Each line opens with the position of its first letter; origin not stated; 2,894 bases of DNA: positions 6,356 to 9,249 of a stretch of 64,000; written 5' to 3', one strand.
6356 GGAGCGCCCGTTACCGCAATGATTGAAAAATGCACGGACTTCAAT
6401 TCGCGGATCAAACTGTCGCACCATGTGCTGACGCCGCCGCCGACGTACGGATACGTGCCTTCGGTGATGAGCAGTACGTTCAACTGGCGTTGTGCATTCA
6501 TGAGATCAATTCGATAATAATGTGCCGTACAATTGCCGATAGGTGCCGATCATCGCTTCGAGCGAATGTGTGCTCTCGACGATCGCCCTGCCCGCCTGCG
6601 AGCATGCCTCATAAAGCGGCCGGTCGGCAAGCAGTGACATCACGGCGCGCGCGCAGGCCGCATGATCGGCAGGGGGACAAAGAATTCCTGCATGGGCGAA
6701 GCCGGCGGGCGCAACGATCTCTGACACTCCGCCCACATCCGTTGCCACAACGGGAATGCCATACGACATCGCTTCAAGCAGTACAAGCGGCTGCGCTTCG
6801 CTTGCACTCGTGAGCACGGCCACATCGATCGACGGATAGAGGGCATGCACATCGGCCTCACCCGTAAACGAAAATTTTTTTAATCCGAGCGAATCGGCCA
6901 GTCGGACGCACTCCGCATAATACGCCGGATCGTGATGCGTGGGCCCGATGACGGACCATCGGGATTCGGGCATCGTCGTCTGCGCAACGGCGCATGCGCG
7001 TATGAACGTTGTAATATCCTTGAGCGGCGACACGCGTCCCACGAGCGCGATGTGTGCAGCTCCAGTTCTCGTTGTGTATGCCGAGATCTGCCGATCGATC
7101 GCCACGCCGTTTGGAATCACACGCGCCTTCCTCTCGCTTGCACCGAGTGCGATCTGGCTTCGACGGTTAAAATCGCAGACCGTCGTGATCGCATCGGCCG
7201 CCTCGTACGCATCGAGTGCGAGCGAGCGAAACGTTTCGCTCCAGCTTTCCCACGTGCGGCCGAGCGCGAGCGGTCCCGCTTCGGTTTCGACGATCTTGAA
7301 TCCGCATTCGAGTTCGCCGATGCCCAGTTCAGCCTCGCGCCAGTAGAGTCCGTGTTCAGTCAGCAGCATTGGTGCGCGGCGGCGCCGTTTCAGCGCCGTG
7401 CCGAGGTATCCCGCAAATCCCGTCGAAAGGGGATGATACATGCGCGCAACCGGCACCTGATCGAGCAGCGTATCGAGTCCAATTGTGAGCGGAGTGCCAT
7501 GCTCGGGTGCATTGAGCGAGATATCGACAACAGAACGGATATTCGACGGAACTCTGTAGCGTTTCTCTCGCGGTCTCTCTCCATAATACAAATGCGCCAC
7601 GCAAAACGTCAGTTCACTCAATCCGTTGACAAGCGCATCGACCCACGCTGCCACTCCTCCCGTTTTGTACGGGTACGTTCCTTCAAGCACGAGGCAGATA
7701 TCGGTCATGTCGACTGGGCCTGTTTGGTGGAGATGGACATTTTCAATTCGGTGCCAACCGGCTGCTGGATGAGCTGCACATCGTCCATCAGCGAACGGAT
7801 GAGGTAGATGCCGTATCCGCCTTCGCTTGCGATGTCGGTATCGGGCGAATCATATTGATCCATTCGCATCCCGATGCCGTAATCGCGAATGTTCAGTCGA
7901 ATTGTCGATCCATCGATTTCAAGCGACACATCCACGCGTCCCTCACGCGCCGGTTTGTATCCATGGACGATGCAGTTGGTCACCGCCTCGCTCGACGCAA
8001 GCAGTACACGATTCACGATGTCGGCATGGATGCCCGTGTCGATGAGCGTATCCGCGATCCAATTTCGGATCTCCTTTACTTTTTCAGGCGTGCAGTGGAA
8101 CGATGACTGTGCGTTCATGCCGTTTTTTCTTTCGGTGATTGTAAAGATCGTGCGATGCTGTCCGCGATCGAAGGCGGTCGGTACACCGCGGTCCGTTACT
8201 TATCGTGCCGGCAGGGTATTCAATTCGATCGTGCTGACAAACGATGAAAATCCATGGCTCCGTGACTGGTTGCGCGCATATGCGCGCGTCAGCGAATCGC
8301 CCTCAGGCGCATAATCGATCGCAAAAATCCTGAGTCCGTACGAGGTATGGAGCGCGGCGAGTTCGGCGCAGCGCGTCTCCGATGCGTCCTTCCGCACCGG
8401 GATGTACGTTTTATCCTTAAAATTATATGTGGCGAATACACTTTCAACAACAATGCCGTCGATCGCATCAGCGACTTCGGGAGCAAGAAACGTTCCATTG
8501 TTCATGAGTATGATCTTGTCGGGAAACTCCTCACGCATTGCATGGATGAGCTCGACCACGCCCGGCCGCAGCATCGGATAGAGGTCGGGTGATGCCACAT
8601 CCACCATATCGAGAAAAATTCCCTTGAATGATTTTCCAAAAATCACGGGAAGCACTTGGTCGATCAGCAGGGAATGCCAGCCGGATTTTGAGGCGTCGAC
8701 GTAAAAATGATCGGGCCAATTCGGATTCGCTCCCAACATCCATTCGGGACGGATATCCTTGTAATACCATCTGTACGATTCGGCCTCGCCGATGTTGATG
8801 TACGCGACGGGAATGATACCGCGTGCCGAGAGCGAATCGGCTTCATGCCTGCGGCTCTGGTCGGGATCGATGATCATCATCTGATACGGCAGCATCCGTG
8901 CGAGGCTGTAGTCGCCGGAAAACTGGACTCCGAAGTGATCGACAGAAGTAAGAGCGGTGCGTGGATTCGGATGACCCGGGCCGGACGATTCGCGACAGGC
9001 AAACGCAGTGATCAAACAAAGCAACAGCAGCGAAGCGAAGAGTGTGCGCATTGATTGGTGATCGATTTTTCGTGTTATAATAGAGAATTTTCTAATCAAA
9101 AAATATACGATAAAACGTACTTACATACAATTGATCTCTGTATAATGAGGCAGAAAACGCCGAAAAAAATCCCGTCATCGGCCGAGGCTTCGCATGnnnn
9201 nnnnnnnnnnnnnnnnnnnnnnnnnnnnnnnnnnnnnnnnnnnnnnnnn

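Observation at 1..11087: Pel-like exopolysaccharide locus with two PelF paralogues and a GH114 lipoprotein, wired to a partner-switching triad instead of PelD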

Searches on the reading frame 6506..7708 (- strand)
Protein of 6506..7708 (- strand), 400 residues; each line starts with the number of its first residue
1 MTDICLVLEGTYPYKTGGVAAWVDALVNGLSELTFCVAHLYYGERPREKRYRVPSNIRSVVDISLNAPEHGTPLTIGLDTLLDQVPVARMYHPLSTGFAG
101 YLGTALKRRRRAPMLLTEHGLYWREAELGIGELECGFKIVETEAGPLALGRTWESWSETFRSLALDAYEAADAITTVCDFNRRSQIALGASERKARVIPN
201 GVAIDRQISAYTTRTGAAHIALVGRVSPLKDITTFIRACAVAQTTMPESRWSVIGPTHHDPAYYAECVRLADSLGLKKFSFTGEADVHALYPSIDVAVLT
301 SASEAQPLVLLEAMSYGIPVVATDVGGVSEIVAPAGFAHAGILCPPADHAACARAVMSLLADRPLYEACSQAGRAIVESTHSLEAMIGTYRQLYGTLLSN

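Call 6: search_protein_families(library=pfam, max_evalue=0.01, proteins=[window:6506-7708:-])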
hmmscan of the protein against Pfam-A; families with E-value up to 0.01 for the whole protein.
window:6506-7708:- (400 aa): 7 families
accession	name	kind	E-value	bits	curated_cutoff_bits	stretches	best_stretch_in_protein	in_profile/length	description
PF11997.14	DUF3492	-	1.1e-43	150.4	23.3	2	81-192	166-267/268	Domain of unknown function (DUF3492)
PF00534.26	Glycos_transf_1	-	3.2e-28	98.8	26.4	1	214-374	12-170/172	Glycosyl transferases group 1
PF13692.12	Glyco_trans_1_4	-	3.5e-26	92.6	27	1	219-362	3-142/142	Glycosyl transferases group 1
PF13439.12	Glyco_transf_4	-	7.5e-11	42.8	28.5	1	17-206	2-170/170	Glycosyltransferase Family 4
PF20706.3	GT4-conflict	-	1.6e-06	27.8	26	1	210-333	190-321/385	Family 4 Glycosyltransferase in conflict systems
PF13579.12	Glyco_trans_4_4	-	2.1e-06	28.6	29.7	1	17-201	1-158/158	Glycosyl transferase 4-like domain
PF13524.12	Glyco_trans_1_2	-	0.0061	17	25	0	282-387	35-139/144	Glycosyl transferase-like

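Call 8: search_protein_families(library=ncbifam, max_evalue=0.01, proteins=[window:6506-7708:-])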
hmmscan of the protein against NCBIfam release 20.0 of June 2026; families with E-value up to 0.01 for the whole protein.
window:6506-7708:- (400 aa): 37 families (the best 25 are shown)
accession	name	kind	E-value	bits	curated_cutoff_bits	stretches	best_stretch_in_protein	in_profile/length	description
NF038011.1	PelF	equivalog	5e-85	286.4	100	2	78-394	164-489/489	GT4 family glycosyltransferase PelF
TIGR03088.1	stp2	hypoth_equivalog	1.9e-28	99.6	409.05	1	192-398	159-374/374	TIGR03088 family PEP-CTERM/XrtA system glycosyltransferase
TIGR03999.1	thiol_BshA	equivalog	1.2e-20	73.8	273.7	1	167-398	141-374/375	N-acetyl-alpha-D-glucosaminyl L-malate synthase BshA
TIGR04063.1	stp3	hypoth_equivalog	4.6e-20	71.9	442.05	1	161-398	148-396/397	TIGR04063 family PEP-CTERM/XrtA system glycosyltransferase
NF041876.1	EPS_EpsE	equivalog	1.1e-19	71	400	1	192-382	185-381/389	exopolysaccharide biosynthesis GT4 family glycosyltransferase EpsE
NF038229.1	Glyco4_Geo_Pelo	equivalog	9.4e-16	57.7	400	1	165-398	104-337/338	GPMC system family 4 glycosyltransferase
TIGR03449.1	mycothiol_MshA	equivalog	1.8e-14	53.4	462.5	1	217-391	220-397/406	D-inositol-3-phosphate glycosyltransferase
TIGR04157.1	glyco_rSAM_CFB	subfamily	3.4e-14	52.6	400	1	209-394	219-406/406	TIGR04157 family glycosyltransferase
NF053787.1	GlcN_PG_synth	equivalog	9.9e-14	50.9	480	1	281-397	249-359/361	N-acetylglucosaminyl phosphatidylglycerol synthase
NF038255.1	exopoly_VpsD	equivalog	1.9e-13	50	300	1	187-398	170-380/381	VpsD family glycosyltransferase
TIGR04047.1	MSMEG_0565_glyc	hypoth_equivalog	5.3e-12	45.5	259.85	1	169-379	137-357/373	MSMEG_0565 family glycosyltransferase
NF041010.1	glycosy_Agl16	equivalog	5.4e-12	45.2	575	1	169-334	132-295/352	glycosylation protein Agl16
TIGR02149.1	glgA_Coryne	subfamily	9.5e-12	44.7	302.4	1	167-394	141-387/391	glycogen synthase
NF007396.0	PRK09922.1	equivalog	2.2e-09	36.7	385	1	184-334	149-301/361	lipopolysaccharide 1,6-galactosyltransferase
NF047684.1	TeichurnBiosyTuaC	equivalog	1.4e-08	34.1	550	1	292-385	288-377/391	teichuronic acid biosynthesis protein TuaC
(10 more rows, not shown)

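Call 49: find_homologous_proteins(query=window:6506-7708:-, max_evalue=1e-20)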
Query window:6506-7708:- (400 aa): 972 proteins with E <= 1e-20 among 8000 candidates; the best 120 are listed.
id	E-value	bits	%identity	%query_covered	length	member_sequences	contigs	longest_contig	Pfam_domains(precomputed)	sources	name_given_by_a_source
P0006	1.4e-181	622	69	100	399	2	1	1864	PF00534.27,PF13579.13,PF13439.13,PF11997.15,PF20706.4,PF13692.13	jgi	jgi:polysaccharide biosynthesis protein PelF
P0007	4.7e-181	620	71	100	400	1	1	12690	PF00534.27,PF13579.13,PF13439.13,PF11997.15,PF20706.4,PF13692.13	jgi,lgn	jgi:polysaccharide biosynthesis protein PelF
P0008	4.9e-176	604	68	100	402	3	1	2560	PF00534.27,PF13579.13,PF13439.13,PF11997.15,PF20706.4,PF13692.13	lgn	-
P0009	7.9e-173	593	67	99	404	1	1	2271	PF00534.27,PF13579.13,PF13524.13,PF13439.13,PF11997.15,PF20706.4,PF13692.13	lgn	-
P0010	2.9e-168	578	65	100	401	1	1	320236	PF00534.27,PF13579.13,PF13524.13,PF13439.13,PF11997.15,PF13692.13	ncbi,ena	-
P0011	3.3e-167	575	65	100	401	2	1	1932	PF00534.27,PF13579.13,PF13439.13,PF11997.15,PF20706.4,PF13692.13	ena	-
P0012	1.6e-166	572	64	100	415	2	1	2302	PF00534.27,PF13579.13,PF13439.13,PF11997.15,PF20706.4,PF13692.13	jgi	-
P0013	1.5e-162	559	64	100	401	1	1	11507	PF00534.27,PF13579.13,PF13439.13,PF11997.15,PF20706.4,PF13692.13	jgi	jgi:polysaccharide biosynthesis protein PelF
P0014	1.5e-161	556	65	100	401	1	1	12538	PF00534.27,PF13579.13,PF13439.13,PF11997.15,PF20706.4,PF13692.13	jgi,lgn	jgi:glycosyltransferase involved in cell wall biosynthesis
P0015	3.8e-134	466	53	100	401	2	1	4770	PF00534.27,PF13579.13,PF13439.13,PF11997.15,PF20706.4,PF13692.13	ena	-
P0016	4.8e-134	465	54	100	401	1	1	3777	PF00534.27,PF13579.13,PF13439.13,PF11997.15,PF20706.4,PF13692.13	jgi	jgi:polysaccharide biosynthesis protein PelF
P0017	1.9e-131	457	52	100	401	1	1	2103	PF00534.27,PF13579.13,PF13439.13,PF11997.15,PF20706.4,PF13692.13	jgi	jgi:polysaccharide biosynthesis protein PelF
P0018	3.8e-130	453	52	99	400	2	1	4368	PF00534.27,PF13579.13,PF13439.13,PF11997.15,PF20706.4,PF13692.13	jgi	jgi:polysaccharide biosynthesis protein PelF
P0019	6.9e-130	452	53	100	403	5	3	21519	PF00534.27,PF13579.13,PF13439.13,PF11997.15,PF20706.4,PF13692.13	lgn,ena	-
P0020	2.1e-129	450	52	100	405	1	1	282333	PF00534.27,PF13579.13,PF13439.13,PF11997.15,PF20706.4,PF13692.13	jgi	jgi:glycosyltransferase involved in cell wall biosynthesis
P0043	7.0e-108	379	46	100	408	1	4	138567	PF00534.27,PF13579.13,PF13439.13,PF11997.15,PF13692.13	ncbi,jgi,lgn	jgi:glycosyltransferase involved in cell wall biosynthesis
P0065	8.7e-89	316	42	100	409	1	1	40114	PF00534.27,PF13579.13,PF13439.13,PF11997.15,PF20706.4,PF13692.13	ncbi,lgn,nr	ncbi:MAG: GT4 family glycosyltransferase PelF [Anaerolineae bacterium]|nr:GT4 family glycosyltransfe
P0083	2.7e-81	292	40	100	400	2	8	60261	PF00534.27,PF13439.13,PF11997.15,PF20706.4,PF13692.13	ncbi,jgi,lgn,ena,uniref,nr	ncbi:GT4 family glycosyltransferase PelF [Candidatus Chrysopegis kryptomonas]|uniref:Glycosyltransfe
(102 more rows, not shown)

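Call 50: find_encoding_contigs(protein=P0043, flank=10000, max_places=1)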
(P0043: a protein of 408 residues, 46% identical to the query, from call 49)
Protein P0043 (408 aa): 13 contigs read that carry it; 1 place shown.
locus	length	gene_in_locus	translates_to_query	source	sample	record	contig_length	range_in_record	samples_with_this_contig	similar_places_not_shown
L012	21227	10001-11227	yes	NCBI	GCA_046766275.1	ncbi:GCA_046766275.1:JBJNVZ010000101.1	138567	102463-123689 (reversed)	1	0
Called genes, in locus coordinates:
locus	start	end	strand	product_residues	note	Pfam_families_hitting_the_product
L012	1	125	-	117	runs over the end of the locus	PF04237:YjbR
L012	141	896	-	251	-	PF00459:Inositol_P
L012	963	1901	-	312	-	PF00149:Metallophos, PF12850:Metallophos_2 (weak)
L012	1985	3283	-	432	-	PF00232:Glyco_hydro_1, PF02449:Glyco_hydro_42 (faint)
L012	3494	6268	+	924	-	PF13426:PAS_9, PF00989:PAS, PF13426:PAS_9, PF00989:PAS, PF08448:PAS_4, PF13426:PAS_9, PF00512:HisKA, PF02518:HATPase_c, +10 more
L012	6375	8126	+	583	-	PF13374:TPR_10 (faint), PF17874:TPR_MalT (faint), PF00515:TPR_1 (faint), PF07719:TPR_2 (faint), PF13181:TPR_8 (faint), PF14938:SNAP (weak), PF13424:TPR_12 (weak), PF13424:TPR_12, +1 more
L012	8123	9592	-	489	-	PF00266:Aminotran_5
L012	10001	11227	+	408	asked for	PF11997:DUF3492, PF13439:Glyco_transf_4, PF13579:Glyco_trans_4_4, PF11997:DUF3492, PF00534:Glycos_transf_1, PF13692:Glyco_trans_1_4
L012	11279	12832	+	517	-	PF11997:DUF3492, PF13439:Glyco_transf_4, PF00534:Glycos_transf_1, PF13692:Glyco_trans_1_4, PF13524:Glyco_trans_1_2 (weak)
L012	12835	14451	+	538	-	PF16933:PelG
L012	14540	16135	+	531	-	PF07719:TPR_2 (faint), PF12895:ANAPC3 (faint), PF13174:TPR_6 (faint), PF13371:TPR_9 (faint), PF13428:TPR_14 (faint), PF13431:TPR_17 (faint), PF13432:TPR_16 (faint), PF14559:TPR_19 (faint), +1 more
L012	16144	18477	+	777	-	PF13385:Laminin_G_3, PF18962:Por_Secre_tail (faint)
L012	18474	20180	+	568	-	PF22842:Pel9A-like_beta_helix, PF05048:NosD (faint), PF13229:Beta_helix (faint), PF18962:Por_Secre_tail (weak)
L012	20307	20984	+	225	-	PF00072:Response_reg, PF00486:Trans_reg_C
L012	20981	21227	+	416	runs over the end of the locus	PF00512:HisKA, PF02518:HATPase_c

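Call 51: find_encoding_contigs(protein=P0065, flank=10000, max_places=1)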
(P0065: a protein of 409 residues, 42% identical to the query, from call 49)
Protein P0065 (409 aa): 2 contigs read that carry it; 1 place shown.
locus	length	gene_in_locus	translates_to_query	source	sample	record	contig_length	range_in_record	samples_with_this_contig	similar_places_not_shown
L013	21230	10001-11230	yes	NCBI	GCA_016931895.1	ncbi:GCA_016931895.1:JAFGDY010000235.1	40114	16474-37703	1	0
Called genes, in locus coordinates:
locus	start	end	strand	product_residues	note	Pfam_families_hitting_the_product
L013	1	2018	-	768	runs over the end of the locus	PF25230:DUF7846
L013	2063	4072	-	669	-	-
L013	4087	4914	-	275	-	PF00657:Lipase_GDSL (weak), PF13472:Lipase_GDSL_2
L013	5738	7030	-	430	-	PF00027:cNMP_binding, PF07228:SpoIIE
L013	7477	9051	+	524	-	PF01590:GAF (faint), PF13185:GAF_2, PF13492:GAF_3 (weak), PF01966:HD (weak), PF13487:HD_5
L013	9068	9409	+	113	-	PF01740:STAS, PF13466:STAS_2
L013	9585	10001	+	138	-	PF13581:HATPase_c_2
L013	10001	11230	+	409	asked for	PF11997:DUF3492, PF13439:Glyco_transf_4, PF13579:Glyco_trans_4_4 (weak), PF11997:DUF3492, PF20706:GT4-conflict (weak), PF00534:Glycos_transf_1, PF13692:Glyco_trans_1_4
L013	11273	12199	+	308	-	PF01073:3Beta_HSD, PF01370:Epimerase, PF02719:Polysacc_synt_2, PF04321:RmlD_sub_bind, PF05368:NmrA, PF07993:NAD_binding_4, PF13460:NAD_binding_10, PF16363:GDP_Man_Dehyd, +1 more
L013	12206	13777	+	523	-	PF11997:DUF3492, PF13439:Glyco_transf_4, PF00534:Glycos_transf_1, PF13692:Glyco_trans_1_4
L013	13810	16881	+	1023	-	-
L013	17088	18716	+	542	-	PF13439:Glyco_transf_4, PF13579:Glyco_trans_4_4, PF00534:Glycos_transf_1, PF13692:Glyco_trans_1_4 (faint), PF00534:Glycos_transf_1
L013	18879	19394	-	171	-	-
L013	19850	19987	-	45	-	-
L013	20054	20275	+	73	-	-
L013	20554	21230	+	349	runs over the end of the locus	-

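Call 52: find_encoding_contigs(protein=P0083, flank=10000, max_places=1)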
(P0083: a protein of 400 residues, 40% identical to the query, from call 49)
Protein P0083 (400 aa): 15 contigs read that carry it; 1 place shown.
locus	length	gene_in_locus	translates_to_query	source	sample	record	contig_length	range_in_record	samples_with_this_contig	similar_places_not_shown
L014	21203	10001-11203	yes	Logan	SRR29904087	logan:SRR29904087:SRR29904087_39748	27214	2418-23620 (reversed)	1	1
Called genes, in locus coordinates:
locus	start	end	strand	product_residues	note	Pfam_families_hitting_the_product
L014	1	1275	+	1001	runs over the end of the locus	PF22643:NagA_N (faint), PF01979:Amidohydro_1, PF07969:Amidohydro_3 (weak), PF01979:Amidohydro_1, PF07969:Amidohydro_3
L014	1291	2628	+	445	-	PF01979:Amidohydro_1, PF07969:Amidohydro_3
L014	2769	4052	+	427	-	PF00278:Orn_DAP_Arg_deC, PF01168:Ala_racemase_N (weak), PF02784:Orn_Arg_deC_N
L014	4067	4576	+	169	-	PF18917:LiaI-LiaF-like_TM1 (weak), PF22570:LiaF-TM, PF18917:LiaI-LiaF-like_TM1, PF22570:LiaF-TM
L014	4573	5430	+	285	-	PF01261:AP_endonuc_2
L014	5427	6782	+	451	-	PF11028:TMEM260_N, PF28495:TMEM260_2 (weak)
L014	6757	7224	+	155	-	PF00515:TPR_1 (faint)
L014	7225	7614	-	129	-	PF09969:DUF2203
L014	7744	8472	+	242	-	PF01569:PAP2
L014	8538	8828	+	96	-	PF01627:Hpt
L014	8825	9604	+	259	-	PF03537:Glyco_hydro_114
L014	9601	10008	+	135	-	PF13581:HATPase_c_2, PF02518:HATPase_c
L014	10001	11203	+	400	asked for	PF11997:DUF3492, PF13439:Glyco_transf_4 (faint), PF11997:DUF3492, PF20706:GT4-conflict, PF00534:Glycos_transf_1, PF13692:Glyco_trans_1_4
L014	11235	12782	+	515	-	PF11997:DUF3492, PF13439:Glyco_transf_4, PF00534:Glycos_transf_1, PF13692:Glyco_trans_1_4, PF13524:Glyco_trans_1_2 (weak)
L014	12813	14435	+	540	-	-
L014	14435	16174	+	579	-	-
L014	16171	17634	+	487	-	PF13492:GAF_3 (faint), PF13185:GAF_2 (faint), PF07228:SpoIIE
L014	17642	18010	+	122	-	PF00072:Response_reg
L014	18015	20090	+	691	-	PF01590:GAF (faint), PF13185:GAF_2, PF13487:HD_5, PF01966:HD, PF01740:STAS, PF13466:STAS_2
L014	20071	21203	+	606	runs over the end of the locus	PF09960:DUF2194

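Call 79: search_protein_families(library=pfam, max_evalue=0.001, proteins=[L014:14435-16174:+, L013:13810-16881:+])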
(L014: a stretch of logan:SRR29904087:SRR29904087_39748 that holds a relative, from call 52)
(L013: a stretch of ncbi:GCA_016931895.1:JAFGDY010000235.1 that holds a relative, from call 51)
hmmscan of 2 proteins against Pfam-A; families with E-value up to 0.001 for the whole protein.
L014:14435-16174:+ (579 aa): 0 families

L013:13810-16881:+ (1023 aa): 1 family
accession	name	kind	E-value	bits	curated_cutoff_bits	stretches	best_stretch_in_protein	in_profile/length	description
PF04893.22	Yip1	-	0.00023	21.5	28.6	1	326-517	24-168/173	Yip1 domain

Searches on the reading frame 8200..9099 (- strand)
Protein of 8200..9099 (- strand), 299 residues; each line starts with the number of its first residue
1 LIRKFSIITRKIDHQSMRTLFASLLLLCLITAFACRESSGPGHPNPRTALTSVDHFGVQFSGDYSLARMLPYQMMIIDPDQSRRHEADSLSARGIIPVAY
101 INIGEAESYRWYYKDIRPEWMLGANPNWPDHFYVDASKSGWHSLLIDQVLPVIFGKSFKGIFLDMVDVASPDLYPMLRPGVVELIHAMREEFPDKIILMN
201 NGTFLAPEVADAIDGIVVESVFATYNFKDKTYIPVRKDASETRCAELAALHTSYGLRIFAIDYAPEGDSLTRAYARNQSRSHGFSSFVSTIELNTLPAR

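Call 6: search_protein_families(library=pfam, max_evalue=0.01, proteins=[window:8200-9099:-])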
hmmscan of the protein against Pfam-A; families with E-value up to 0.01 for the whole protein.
window:8200-9099:- (299 aa): 1 family
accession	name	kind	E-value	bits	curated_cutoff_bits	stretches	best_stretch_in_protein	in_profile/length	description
PF03537.19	Glyco_hydro_114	-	1.3e-22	80.7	27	1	72-293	17-227/231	Glycoside-hydrolase family GH114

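Call 8: search_protein_families(library=ncbifam, max_evalue=0.01, proteins=[window:8200-9099:-])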
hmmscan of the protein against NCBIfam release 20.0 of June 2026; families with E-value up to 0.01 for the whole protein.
window:8200-9099:- (299 aa): 1 family
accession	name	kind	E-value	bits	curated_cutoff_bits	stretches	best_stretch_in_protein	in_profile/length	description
TIGR01370.1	TIGR01370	hypoth_equivalog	9.8e-22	77.4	181.25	1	47-280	39-294/315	MJ1477/TM1410 family putative glycoside hydrolase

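Call 82: search_solved_structures(query=window:8200-9051:-, max_evalue=1)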
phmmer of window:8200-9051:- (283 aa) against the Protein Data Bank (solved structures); distinct sequences matched with E-value up to 1: 8.
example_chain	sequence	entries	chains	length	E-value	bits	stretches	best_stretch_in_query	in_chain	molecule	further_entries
9euz_A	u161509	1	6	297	2.1e-17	66.6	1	73-253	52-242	Uncharacterized protein TM_1410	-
2aam_A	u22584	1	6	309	2.4e-17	66.4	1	74-253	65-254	Hypothetical protein TM1410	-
9eux_G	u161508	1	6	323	2.7e-17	66.2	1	74-253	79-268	Uncharacterized protein TM_1410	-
9cgy_A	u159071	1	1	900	4.9e-11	45.7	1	49-280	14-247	PelA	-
5tcb_A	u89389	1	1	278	9.4e-10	41.5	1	50-279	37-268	PelA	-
5tsy_A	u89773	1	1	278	6.5e-09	38.8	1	50-279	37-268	PelA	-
9ep5_A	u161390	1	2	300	1.6e-07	34.2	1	70-277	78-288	Glycoside-hydrolase family GH114 TIM-barrel domain-containing protein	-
4z0b_H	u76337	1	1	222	0.079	15.5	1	205-262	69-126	antibody heavy chain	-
